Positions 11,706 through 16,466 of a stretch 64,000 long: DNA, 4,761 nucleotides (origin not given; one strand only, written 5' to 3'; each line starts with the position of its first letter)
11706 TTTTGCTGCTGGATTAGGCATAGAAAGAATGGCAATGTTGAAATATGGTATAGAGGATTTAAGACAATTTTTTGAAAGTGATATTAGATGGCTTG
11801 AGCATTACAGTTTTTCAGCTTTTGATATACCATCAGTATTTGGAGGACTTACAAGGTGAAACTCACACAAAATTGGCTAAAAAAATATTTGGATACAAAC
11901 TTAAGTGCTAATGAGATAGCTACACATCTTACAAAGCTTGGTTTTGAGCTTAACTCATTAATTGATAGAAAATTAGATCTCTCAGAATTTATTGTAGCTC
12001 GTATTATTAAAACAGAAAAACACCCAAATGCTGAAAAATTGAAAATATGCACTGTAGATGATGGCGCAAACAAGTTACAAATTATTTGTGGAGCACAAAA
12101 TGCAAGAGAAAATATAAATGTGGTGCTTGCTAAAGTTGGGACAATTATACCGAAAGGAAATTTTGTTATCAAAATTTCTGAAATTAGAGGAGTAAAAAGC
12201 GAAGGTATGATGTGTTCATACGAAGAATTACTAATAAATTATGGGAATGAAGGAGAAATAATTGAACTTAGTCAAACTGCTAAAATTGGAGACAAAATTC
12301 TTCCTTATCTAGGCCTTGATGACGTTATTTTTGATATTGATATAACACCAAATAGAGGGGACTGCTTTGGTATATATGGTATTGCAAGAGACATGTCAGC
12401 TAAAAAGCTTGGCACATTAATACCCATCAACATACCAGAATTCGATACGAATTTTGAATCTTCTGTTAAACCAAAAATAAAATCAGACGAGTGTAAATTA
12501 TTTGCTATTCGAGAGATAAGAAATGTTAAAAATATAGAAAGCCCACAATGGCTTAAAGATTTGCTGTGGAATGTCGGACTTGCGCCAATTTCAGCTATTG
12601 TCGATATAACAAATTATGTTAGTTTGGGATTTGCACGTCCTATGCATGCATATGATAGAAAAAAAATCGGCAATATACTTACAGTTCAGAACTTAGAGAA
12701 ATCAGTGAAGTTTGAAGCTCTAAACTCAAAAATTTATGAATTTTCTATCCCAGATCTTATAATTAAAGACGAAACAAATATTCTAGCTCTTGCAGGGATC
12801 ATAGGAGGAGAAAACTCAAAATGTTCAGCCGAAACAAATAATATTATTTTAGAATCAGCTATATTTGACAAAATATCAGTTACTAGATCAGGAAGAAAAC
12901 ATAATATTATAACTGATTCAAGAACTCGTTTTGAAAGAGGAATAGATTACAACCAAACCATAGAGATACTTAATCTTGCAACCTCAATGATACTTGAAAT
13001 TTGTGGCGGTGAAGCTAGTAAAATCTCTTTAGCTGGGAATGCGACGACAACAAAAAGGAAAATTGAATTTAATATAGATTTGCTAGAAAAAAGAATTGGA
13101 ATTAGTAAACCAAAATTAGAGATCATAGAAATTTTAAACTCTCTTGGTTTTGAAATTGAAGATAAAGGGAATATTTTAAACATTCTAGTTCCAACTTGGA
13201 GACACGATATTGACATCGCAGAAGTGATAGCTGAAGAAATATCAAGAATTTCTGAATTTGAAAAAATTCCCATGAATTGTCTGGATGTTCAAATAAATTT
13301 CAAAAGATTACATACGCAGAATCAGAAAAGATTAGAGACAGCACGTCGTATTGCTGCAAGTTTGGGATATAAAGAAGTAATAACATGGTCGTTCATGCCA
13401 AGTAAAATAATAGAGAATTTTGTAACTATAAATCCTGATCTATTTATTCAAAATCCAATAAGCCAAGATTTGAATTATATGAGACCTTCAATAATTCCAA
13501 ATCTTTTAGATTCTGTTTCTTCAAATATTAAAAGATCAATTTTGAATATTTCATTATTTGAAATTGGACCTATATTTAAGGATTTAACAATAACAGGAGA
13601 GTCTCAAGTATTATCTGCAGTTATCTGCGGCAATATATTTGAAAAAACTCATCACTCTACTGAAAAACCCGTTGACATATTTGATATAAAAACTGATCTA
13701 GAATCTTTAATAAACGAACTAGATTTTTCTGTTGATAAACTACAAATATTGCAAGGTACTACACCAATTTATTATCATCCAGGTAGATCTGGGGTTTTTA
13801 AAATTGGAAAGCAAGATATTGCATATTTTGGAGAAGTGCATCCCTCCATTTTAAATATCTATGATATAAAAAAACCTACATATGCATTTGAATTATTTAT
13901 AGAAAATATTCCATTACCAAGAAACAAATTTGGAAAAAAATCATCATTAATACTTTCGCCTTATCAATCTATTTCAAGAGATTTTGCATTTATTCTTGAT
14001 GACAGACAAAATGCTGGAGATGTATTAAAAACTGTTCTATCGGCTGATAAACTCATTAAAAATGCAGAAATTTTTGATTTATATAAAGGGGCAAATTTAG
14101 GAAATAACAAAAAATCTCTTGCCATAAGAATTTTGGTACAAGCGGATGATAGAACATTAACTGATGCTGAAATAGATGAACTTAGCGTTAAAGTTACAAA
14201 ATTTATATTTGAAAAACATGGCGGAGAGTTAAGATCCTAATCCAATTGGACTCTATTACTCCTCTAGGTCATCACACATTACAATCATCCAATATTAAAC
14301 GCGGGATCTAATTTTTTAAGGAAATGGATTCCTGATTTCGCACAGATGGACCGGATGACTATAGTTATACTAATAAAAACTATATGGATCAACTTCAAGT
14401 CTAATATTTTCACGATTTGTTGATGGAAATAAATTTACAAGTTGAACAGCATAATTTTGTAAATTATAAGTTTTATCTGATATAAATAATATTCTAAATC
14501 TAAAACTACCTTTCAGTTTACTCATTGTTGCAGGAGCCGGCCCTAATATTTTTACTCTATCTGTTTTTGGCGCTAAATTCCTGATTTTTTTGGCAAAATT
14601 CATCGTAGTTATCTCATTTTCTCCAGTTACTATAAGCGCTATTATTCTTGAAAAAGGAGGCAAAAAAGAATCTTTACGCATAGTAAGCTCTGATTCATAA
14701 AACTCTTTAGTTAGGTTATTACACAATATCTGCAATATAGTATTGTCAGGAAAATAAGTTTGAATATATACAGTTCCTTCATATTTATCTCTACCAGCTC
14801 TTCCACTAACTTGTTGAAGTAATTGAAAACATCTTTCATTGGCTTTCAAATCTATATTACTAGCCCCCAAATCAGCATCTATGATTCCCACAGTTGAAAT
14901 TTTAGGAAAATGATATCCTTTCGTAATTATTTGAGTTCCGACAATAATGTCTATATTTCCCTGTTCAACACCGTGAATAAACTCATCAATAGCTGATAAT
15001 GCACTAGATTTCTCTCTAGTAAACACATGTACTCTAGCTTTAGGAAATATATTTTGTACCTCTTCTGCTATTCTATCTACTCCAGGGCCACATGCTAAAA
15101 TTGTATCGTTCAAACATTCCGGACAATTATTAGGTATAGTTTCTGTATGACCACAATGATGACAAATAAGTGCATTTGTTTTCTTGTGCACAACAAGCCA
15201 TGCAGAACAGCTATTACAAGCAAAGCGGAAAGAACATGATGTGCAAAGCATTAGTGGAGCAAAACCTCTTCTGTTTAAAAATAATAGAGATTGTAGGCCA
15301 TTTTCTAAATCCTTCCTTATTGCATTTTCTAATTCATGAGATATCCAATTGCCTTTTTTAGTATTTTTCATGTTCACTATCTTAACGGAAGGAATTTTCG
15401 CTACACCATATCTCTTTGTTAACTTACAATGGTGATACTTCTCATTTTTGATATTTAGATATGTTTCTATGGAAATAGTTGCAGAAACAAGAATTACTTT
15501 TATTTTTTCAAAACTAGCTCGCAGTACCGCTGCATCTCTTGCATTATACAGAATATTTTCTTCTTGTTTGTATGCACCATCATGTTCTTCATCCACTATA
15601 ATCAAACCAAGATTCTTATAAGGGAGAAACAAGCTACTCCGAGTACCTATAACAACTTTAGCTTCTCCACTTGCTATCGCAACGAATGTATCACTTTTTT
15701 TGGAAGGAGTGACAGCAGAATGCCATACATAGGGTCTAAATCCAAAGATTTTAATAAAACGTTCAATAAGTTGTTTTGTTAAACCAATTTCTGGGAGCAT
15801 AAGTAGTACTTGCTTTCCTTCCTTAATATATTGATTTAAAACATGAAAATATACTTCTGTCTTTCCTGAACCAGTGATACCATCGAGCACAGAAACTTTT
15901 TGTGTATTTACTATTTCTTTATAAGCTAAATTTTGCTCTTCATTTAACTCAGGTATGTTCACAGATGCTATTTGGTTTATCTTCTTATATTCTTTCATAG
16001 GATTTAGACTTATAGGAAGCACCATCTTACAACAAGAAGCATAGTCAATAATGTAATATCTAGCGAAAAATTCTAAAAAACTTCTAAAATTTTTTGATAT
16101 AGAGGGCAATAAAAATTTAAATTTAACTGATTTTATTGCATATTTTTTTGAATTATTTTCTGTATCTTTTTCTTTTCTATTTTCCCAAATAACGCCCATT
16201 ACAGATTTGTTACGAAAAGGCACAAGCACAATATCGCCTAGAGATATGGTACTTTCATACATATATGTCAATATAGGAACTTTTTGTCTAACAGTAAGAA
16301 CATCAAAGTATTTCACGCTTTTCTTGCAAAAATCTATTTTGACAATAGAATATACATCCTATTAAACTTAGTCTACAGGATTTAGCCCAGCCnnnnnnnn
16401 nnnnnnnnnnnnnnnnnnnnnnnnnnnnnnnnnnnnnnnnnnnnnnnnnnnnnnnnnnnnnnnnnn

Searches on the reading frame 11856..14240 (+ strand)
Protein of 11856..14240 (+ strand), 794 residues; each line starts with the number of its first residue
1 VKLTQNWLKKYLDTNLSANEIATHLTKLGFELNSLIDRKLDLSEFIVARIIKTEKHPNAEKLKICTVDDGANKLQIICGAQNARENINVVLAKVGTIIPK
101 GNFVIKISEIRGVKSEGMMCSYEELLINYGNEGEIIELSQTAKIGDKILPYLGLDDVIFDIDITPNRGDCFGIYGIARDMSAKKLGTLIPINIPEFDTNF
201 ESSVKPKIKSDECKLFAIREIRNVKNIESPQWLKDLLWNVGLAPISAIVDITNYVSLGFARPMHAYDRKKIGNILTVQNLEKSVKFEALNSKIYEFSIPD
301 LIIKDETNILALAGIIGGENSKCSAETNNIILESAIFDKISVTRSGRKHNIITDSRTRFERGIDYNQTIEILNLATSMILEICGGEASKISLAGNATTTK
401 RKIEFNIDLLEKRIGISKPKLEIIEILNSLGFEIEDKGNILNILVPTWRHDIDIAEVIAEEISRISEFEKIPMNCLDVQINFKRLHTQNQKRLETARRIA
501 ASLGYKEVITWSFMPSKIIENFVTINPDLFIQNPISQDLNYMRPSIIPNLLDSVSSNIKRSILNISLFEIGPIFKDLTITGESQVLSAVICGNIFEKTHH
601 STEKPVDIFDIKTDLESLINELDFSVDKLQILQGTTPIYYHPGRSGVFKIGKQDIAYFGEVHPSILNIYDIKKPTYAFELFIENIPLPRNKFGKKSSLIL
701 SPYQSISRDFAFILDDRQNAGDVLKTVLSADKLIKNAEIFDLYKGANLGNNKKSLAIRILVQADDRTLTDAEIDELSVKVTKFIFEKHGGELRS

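Call 8: search_protein_families(library=ncbifam, proteins=[window:11856-14240:+], max_evalue=0.001)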
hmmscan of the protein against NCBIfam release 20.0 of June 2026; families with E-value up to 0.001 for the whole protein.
window:11856-14240:+ (794 aa): 8 families
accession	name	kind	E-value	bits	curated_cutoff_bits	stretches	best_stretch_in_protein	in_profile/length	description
TIGR00472.1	pheT_bact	equivalog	5.8e-217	722.7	402.65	1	1-793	1-798/798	phenylalanine--tRNA ligase subunit beta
NF001882.0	PRK00629.5-4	equivalog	9.6e-65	219.2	527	1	5-764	5-713/725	phenylalanine--tRNA ligase subunit beta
NF045760.1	YtpR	equivalog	2e-37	128.9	100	1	32-147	70-184/185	YtpR family tRNA-binding protein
TIGR00471.1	pheT_arch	equivalog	7.5e-32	110.5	282.65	1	301-683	198-548/551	phenylalanine--tRNA ligase subunit beta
NF045867.1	PheT_Nterm_rel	equivalog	1.8e-18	67.1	120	1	41-127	85-170/171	TyrS-associated PheT N-terminal domain-related protein TapR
TIGR00399.1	metG_C_term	equivalog_domain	2.2e-06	27.5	116.65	1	45-124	44-118/139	methionine--tRNA ligase subunit beta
NF001100.0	PRK00133.1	equivalog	2.8e-06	26.2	587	1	46-148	582-675/676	methionine--tRNA ligase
NF008900.0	PRK12267.1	equivalog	0.00028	19.5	598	1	44-146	552-645/648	methionine--tRNA ligase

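Call 11: list_cluster_members(proteins=[window:11856-14240:+, window:24902-31036:-, window:38483-40120:+, window:47172-48929:-, window:20060-23554:-, window:31591-38283:-])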
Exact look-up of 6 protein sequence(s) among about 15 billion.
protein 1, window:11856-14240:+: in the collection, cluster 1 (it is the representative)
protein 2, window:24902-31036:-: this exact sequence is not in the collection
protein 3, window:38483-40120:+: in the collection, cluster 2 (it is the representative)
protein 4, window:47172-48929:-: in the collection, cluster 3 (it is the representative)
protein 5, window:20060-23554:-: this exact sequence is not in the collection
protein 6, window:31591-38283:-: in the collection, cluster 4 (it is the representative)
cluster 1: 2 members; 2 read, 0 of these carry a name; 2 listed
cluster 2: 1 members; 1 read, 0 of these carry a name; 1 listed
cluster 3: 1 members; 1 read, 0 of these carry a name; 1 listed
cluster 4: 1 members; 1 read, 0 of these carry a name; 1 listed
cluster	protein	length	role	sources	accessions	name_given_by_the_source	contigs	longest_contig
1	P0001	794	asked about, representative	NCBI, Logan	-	-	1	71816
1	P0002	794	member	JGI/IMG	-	-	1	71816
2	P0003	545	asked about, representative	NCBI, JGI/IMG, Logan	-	-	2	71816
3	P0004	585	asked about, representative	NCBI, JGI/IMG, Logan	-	-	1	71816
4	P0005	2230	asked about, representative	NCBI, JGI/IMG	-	-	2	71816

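Call 13: find_encoding_contigs(protein=P0003, flank=10000, max_places=4)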
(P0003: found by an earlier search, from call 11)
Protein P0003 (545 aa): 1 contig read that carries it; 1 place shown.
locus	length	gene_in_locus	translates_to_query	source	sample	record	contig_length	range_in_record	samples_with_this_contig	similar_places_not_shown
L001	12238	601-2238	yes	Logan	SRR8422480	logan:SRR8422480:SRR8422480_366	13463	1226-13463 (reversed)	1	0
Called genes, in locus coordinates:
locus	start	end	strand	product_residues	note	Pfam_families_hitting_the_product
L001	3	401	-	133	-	?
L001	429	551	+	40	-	-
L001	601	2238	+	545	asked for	-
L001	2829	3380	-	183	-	PF06041:DUF924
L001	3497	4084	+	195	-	PF06821:Ser_hydrolase, PF12697:Abhydrolase_6 (faint)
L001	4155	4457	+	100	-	-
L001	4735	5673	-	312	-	PF00583:Acetyltransf_1, PF13508:Acetyltransf_7 (weak), PF08445:FR47 (weak)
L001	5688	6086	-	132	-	PF00005:ABC_tran, PF02463:SMC_N (weak)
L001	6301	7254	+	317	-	PF04229:GrpB, PF00583:Acetyltransf_1, PF13673:Acetyltransf_10, PF13508:Acetyltransf_7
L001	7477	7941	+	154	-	PF00293:NUDIX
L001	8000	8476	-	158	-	PF00376:MerR (weak), PF13411:MerR_1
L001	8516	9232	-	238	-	PF05036:SPOR (weak)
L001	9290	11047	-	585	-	PF03485:Arg_tRNA_synt_N, PF00750:tRNA-synt_1d, PF01406:tRNA-synt_1e (faint), PF00133:tRNA-synt_1 (weak), PF05746:DALR_1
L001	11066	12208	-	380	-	PF01966:HD, PF13286:HD_assoc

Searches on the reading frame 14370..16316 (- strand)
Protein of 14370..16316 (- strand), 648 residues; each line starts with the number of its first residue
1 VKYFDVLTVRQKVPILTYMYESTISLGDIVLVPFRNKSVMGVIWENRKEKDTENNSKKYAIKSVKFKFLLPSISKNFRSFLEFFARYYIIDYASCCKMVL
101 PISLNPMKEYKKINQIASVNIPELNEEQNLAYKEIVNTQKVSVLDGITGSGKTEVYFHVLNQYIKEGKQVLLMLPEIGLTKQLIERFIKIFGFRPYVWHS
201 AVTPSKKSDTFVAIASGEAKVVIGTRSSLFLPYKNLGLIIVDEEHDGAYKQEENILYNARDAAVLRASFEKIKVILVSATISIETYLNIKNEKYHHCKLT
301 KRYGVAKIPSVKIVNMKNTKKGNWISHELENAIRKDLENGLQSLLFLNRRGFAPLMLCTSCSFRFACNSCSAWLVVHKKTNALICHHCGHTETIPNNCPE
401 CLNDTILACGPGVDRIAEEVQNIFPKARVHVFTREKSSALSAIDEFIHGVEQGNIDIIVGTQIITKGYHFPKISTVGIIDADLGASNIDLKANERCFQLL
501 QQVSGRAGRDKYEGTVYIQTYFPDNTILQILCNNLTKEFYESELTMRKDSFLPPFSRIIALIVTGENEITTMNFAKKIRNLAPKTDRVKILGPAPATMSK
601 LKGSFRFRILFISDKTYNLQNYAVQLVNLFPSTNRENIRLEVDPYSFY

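Call 68: search_protein_families(library=pfam, proteins=[window:14370-16316:-], max_evalue=0.00001)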
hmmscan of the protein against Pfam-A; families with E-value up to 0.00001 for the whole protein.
window:14370-16316:- (648 aa): 6 families
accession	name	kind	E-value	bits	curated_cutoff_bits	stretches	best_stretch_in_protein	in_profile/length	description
PF00270.35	DEAD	-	1.1e-19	71.2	26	1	127-285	3-163/167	DEAD/DEAH box helicase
PF18074.6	PriA_C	-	1.3e-17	64.9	26.9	1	554-643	1-92/95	Primosomal protein N C-terminal domain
PF04851.21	ResIII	-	1.1e-14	55.2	22.5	1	123-264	3-155/164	Type III restriction enzyme, res subunit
PF18319.7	Zn_ribbon_PriA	-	1.1e-09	38.5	26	1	367-392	1-26/27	PriA DNA helicase Cys-rich region (CRR) domain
PF17764.6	PriA_3primeBD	-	1.2e-09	38.3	22.7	1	18-101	14-96/96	3'DNA-binding domain (3'BD)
PF00271.37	Helicase_C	-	3.2e-08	34.2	23.5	0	435-510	50-109/110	Helicase conserved C-terminal domain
